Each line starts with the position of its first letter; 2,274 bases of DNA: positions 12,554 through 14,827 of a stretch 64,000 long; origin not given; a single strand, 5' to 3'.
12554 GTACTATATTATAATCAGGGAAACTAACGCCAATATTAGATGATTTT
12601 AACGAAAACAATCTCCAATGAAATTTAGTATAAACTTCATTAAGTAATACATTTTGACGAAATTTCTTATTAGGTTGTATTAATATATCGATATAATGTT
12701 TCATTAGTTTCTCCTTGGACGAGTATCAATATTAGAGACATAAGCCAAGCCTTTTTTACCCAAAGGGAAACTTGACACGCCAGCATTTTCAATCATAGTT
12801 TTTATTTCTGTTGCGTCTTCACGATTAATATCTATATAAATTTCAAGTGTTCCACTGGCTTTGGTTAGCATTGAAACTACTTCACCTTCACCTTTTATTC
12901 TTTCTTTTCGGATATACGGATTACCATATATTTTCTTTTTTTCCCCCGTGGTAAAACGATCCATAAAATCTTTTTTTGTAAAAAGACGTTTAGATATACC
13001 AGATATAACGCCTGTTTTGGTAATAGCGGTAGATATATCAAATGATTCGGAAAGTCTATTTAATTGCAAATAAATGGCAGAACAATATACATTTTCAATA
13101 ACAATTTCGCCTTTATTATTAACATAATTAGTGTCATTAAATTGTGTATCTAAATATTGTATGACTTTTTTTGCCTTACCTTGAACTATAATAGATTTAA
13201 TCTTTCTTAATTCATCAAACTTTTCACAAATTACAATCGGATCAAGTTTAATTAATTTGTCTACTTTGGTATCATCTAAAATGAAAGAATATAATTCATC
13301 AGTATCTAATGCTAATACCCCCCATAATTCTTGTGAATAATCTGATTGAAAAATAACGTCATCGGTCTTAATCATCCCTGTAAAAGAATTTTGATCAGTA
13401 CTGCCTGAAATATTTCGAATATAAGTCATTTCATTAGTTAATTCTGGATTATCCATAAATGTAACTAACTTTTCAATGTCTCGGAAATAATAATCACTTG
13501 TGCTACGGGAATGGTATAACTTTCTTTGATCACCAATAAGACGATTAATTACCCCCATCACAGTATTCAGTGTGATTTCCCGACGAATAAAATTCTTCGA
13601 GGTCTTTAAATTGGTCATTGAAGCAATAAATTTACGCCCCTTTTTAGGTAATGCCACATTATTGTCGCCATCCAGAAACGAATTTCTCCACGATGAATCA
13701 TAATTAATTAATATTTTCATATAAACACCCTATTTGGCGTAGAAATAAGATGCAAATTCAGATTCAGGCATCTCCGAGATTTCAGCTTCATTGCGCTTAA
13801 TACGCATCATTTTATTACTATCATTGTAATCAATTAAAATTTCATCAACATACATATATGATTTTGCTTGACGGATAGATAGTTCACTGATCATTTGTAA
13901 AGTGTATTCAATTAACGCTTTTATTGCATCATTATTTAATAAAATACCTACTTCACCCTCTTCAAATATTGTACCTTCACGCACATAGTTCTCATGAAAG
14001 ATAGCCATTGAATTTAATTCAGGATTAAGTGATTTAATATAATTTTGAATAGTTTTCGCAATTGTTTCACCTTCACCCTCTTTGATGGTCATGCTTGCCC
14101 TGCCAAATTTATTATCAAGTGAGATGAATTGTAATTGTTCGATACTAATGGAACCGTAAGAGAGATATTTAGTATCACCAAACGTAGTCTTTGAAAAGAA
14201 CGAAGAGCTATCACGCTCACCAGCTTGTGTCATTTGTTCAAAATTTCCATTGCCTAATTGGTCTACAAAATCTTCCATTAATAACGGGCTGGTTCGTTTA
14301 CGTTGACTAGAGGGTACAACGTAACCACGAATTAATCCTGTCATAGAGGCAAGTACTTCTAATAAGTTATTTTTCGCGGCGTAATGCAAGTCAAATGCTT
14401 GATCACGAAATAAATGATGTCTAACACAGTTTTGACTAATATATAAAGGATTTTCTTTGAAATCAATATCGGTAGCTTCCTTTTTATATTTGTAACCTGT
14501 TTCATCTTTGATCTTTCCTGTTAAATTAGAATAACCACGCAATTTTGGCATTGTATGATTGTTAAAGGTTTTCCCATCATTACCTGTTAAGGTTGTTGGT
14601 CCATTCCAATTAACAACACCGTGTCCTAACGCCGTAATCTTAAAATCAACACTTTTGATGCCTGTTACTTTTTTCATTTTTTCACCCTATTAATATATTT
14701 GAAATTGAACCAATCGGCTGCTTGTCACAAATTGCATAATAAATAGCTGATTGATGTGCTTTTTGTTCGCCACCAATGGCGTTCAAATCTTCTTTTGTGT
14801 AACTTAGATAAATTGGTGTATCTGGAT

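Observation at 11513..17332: Phage-borne type I-F2 (I-Fv) CRISPR-Cas with intact interference but no adaptation module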

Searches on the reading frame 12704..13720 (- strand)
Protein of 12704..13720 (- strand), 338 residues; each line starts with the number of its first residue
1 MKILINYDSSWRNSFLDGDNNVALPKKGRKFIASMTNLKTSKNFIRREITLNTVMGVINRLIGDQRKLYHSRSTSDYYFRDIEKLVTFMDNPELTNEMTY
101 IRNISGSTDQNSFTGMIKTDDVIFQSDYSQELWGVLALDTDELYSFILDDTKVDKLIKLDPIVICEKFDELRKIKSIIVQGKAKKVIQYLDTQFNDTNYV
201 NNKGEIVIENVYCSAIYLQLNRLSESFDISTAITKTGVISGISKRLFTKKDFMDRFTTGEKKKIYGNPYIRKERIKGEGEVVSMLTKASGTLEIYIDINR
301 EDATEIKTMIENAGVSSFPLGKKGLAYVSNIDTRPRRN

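Call 6: search_protein_families(library=pfam, proteins=[window:12704-13720:-], max_evalue=0.01)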
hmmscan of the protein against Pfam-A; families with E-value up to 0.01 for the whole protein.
window:12704-13720:- (338 aa): 1 family
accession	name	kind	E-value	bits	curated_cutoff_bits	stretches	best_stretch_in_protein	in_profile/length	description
PF20158.4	Cas5fv_helical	-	1.1e-61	208.1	25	1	107-263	1-158/158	Cas5fv helical domain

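Call 15: search_protein_families(library=ncbifam, proteins=[window:12704-13720:-], max_evalue=0.01)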
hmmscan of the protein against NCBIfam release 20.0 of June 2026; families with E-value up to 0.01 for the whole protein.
window:12704-13720:- (338 aa): 0 families

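Call 16: search_protein_families(library=padloc, proteins=[window:12704-13720:-], max_evalue=0.001)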
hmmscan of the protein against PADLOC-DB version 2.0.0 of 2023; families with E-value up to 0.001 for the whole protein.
window:12704-13720:- (338 aa): 2 families
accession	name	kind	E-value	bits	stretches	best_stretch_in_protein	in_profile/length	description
PDLC02041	Cas5fv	-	7.8e-149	493.7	1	1-332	1-327/328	-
PDLC01392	Cas5f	-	2.2e-87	290.4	1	76-332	2-213/214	CAS-I-F; effector_G5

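Call 49: search_solved_structures(query=window:12704-13720:-, max_evalue=0.001, show_alignments=1)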
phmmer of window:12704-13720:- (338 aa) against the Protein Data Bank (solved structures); distinct sequences matched with E-value up to 0.001: 1.
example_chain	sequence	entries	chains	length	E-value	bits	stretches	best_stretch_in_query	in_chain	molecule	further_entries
5o6u_F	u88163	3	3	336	1.9e-123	414.9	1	1-331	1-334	Uncharacterized protein | Cas5fv | Cas5fv helical domain-containing protein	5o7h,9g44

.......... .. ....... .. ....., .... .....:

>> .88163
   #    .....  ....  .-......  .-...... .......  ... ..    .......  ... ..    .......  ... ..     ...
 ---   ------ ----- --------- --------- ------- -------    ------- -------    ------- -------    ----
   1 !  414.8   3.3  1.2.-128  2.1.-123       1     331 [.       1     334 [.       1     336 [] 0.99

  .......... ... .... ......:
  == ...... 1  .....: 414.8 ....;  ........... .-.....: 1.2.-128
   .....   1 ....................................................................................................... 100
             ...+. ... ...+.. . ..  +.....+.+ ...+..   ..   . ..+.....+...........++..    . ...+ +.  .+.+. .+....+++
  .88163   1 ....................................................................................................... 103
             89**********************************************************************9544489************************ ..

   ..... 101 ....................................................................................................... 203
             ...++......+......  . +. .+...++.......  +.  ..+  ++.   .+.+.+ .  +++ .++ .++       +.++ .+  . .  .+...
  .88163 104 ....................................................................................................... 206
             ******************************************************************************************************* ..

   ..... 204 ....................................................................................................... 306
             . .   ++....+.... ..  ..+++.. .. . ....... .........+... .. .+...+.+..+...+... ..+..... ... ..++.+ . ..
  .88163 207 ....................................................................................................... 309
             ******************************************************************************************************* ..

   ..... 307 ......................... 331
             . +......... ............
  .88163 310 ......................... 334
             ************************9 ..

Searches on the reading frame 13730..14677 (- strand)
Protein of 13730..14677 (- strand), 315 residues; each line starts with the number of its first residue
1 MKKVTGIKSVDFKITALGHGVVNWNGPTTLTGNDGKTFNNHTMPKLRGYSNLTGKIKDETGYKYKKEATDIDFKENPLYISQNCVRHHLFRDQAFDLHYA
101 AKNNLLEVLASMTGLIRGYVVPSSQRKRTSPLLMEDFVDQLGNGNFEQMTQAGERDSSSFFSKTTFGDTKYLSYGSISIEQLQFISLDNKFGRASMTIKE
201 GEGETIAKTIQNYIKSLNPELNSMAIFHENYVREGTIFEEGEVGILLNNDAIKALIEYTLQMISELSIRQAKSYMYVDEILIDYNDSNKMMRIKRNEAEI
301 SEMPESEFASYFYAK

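Call 6: search_protein_families(library=pfam, proteins=[window:13730-14677:-], max_evalue=0.01)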
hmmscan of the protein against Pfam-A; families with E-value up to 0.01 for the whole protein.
window:13730-14677:- (315 aa): 0 families

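Call 15: search_protein_families(library=ncbifam, proteins=[window:13730-14677:-], max_evalue=0.01)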
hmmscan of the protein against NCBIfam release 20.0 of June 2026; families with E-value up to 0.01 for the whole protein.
window:13730-14677:- (315 aa): 1 family
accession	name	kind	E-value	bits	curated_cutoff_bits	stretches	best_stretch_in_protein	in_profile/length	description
NF040577.1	cas_Cas7fv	equivalog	8.5e-143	475.4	200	1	6-315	1-317/317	type I-Fv CRISPR-associated protein Cas7fv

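Call 16: search_protein_families(library=padloc, proteins=[window:13730-14677:-], max_evalue=0.001)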
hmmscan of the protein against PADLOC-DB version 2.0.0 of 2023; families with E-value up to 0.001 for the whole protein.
window:13730-14677:- (315 aa): 2 families
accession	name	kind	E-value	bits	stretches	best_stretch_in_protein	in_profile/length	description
PDLC01393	Cas7f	-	1.2e-186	617.4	1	1-315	1-313/313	CAS-I-F; effector_G7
PDLC02049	Cas7fv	-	1.2e-180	597.8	1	1-315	1-315/315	-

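Call 17: search_dna_similar(query=window:13730-14677:-, collection=phages, mode=protein, max_evalue=0.001, max_rows=30)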
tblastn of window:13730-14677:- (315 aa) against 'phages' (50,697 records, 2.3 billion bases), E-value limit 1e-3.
No match.

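Call 18: find_related_loci(query=window:13730-14677:-, collection=viral_contigs, flank=10000)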
Query window:13730-14677:- (315 aa) in viral_contigs; peptide patterns used: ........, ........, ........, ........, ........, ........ (x = any residue, [..] = any of these).
3 stretches matched a pattern, but none encodes a relative of the query by tblastn (E <= 1e-3).

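Call 19: find_homologous_proteins(query=window:13730-14677:-)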
Query window:13730-14677:- (315 aa): 2455 proteins with E <= 0.001 among 3324 candidates; the best 120 are listed.
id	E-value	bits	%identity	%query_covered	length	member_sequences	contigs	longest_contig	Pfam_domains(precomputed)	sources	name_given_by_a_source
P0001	8.7e-206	700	100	100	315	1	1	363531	PF28157.1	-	-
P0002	2.6e-172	590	82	100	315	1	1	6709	PF28157.1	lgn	-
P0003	6.9e-172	589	82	100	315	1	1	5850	PF28157.1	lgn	-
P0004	1.4e-171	588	82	100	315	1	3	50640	PF28157.1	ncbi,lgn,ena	-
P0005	2.0e-171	587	82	100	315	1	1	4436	PF28157.1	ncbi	-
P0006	2.7e-171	587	82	100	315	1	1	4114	PF28157.1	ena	-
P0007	4.8e-171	586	82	100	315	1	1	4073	PF28157.1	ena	-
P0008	4.8e-171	586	82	100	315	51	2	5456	PF28157.1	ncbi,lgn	-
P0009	9.3e-171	585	82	100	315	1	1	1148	PF28157.1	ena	-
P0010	1.0e-170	585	81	100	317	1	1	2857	PF28157.1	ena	-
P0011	1.4e-170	585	80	100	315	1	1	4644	PF28157.1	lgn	-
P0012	1.4e-170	585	81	100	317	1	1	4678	PF28157.1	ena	-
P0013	2.4e-170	584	82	100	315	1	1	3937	PF28157.1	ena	-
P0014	3.5e-170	583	83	100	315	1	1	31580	PF28157.1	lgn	-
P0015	3.6e-170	583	81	100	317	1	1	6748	PF28157.1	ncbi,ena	-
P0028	8.3e-169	579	80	100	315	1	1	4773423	PF28157.1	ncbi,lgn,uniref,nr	ncbi:hypothetical protein DXX93_08115 [Thalassotalea euphylliae]|uniref:Uncharacterized protein n=1 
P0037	2.1e-168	577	81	100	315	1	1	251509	PF28157.1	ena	-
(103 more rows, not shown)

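Call 20: find_encoding_contigs(protein=P0028, flank=9000, max_places=1)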
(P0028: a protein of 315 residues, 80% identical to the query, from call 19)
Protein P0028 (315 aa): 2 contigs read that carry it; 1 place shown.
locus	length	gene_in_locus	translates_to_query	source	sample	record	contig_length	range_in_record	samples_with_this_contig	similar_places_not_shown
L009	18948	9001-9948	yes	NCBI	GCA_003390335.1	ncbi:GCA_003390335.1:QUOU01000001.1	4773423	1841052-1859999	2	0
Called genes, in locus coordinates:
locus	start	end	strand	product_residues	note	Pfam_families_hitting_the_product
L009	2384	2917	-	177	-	PF00583:Acetyltransf_1 (faint), PF13508:Acetyltransf_7 (weak)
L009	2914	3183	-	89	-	PF08681:TacA1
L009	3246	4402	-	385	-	PF01527:HTH_Tnp_1, PF13518:HTH_28 (faint), PF13384:HTH_23 (faint), PF13551:HTH_29 (faint), PF13276:HTH_21, PF00665:rve, PF13683:rve_3, PF13333:rve_2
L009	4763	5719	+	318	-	PF01867:Cas_Cas1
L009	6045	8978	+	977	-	PF21384:Cas3_I-F_Cas2, PF18019:Cas3_HD, PF00270:DEAD, PF04851:ResIII, PF22590:Cas3-like_C_2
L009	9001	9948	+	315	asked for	PF28157:Cas7fv-like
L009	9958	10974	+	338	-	PF20158:Cas5fv_helical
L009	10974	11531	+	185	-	PF09618:Cas_Csy4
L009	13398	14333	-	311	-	PF00561:Abhydrolase_1, PF12146:Hydrolase_4, PF12697:Abhydrolase_6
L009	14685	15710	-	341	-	PF17773:UPF0176_N, PF00581:Rhodanese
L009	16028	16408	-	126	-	PF00903:Glyoxalase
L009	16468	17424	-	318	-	PF06966:DUF1295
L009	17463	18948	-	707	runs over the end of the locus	PF04879:Molybdop_Fe4S4 (weak), PF00384:Molybdopterin, PF01568:Molydop_binding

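Call 21: find_encoding_contigs(protein=P0004, flank=10000, max_places=2)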
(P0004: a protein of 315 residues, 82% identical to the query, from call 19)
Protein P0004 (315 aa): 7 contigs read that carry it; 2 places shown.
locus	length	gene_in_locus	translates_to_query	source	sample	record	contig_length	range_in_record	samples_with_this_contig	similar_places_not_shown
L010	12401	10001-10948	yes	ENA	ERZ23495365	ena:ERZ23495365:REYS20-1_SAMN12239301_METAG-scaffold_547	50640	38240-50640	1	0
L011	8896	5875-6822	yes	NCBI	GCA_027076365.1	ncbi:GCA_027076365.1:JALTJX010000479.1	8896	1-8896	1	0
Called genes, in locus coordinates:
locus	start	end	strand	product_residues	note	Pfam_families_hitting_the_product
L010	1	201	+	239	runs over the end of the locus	PF00849:PseudoU_synth_2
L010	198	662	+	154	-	PF03692:CxxCxxCC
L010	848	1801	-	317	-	PF25145:NfeD1b_N (faint), PF01343:Peptidase_S49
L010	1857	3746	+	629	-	PF01541:GIY-YIG, PF27096:UvrC_M, PF02151:UVR, PF22920:UvrC_RNaseH, PF08459:UvrC_RNaseH_dom, PF00633:HHH (faint), PF12826:HHH_2 (weak), PF14520:HHH_5, +1 more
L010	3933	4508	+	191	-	PF01066:CDP-OH_P_transf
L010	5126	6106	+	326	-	PF13280:WYL, PF25583:WCX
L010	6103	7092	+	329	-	PF01867:Cas_Cas1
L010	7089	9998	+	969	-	PF21384:Cas3_I-F_Cas2, PF18019:Cas3_HD (weak), PF04851:ResIII, PF00270:DEAD, PF22590:Cas3-like_C_2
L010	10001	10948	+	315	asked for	PF28157:Cas7fv-like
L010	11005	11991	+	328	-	PF20158:Cas5fv_helical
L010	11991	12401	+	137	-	?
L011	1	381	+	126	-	?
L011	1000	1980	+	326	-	PF13280:WYL, PF25583:WCX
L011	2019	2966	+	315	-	PF01867:Cas_Cas1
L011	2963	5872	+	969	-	PF21384:Cas3_I-F_Cas2, PF18019:Cas3_HD (weak), PF04851:ResIII, PF00270:DEAD, PF22590:Cas3-like_C_2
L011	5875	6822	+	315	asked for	PF28157:Cas7fv-like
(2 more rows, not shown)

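Call 22: find_encoding_contigs(protein=P0037, flank=10000, max_places=1)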
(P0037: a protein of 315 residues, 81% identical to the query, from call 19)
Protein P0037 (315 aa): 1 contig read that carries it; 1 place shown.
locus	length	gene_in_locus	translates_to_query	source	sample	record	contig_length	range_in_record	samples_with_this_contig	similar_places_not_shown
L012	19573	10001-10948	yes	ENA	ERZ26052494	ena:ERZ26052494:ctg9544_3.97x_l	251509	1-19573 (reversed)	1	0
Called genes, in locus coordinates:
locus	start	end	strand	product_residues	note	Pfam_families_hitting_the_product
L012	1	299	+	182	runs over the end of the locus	PF04315:EpmC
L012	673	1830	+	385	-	PF00389:2-Hacid_dh, PF02826:2-Hacid_dh_C, PF11890:DUF3410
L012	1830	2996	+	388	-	PF00781:DAGK_cat (faint), PF01513:NAD_kinase, PF20143:NAD_kinase_C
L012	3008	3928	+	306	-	PF10672:Methyltrans_SAM, PF03602:Cons_hypoth95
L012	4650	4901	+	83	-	PF02604:PhdYeFM_antitox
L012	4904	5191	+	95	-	PF05016:ParE_toxin, PF15781:ParE-like_toxin (weak)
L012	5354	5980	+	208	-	PF13310:Virulence_RhuM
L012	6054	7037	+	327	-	PF01867:Cas_Cas1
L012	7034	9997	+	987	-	PF21384:Cas3_I-F_Cas2, PF18019:Cas3_HD (weak), PF04851:ResIII, PF00270:DEAD, PF22590:Cas3-like_C_2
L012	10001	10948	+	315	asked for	PF28157:Cas7fv-like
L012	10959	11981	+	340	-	PF20158:Cas5fv_helical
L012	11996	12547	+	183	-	PF09618:Cas_Csy4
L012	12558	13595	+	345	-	PF13310:Virulence_RhuM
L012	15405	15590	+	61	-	-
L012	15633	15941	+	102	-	-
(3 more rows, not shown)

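Call 48: search_solved_structures(query=window:13730-14677:-, max_evalue=0.001, show_alignments=1)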
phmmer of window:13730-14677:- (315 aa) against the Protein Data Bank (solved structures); distinct sequences matched with E-value up to 0.001: 2.
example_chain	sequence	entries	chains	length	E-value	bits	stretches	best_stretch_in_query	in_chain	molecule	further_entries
5o6u_C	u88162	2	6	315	9.8e-169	563.7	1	1-315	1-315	Uncharacterized protein | Cas7fv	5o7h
9g44_F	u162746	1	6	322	1.1e-168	563.6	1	1-315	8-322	CRISPR-associated protein Cas7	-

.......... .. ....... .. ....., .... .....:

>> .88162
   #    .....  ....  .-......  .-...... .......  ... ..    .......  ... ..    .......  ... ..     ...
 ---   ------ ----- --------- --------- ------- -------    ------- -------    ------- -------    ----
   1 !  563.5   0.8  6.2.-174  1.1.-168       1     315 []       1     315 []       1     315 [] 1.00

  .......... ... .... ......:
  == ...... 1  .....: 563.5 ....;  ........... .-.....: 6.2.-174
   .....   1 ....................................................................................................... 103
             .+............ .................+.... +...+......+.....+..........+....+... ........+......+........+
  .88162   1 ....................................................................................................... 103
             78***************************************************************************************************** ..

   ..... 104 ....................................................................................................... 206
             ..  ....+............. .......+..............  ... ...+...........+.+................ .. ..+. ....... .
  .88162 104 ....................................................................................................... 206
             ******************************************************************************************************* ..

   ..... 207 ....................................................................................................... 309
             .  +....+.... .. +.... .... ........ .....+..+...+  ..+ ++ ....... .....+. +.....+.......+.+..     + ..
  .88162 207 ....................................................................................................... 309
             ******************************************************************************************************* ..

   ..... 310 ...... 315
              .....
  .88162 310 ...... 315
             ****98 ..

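Call 63: find_related_loci(query=A1, collection=viral_contigs, flank=10000)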
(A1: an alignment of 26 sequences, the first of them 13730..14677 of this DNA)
Query A1 (315 aa) in viral_contigs; peptide patterns used: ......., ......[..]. (x = any residue, [..] = any of these).
20 stretches matched a pattern, but none encodes a relative of the query by tblastn (E <= 1e-3).
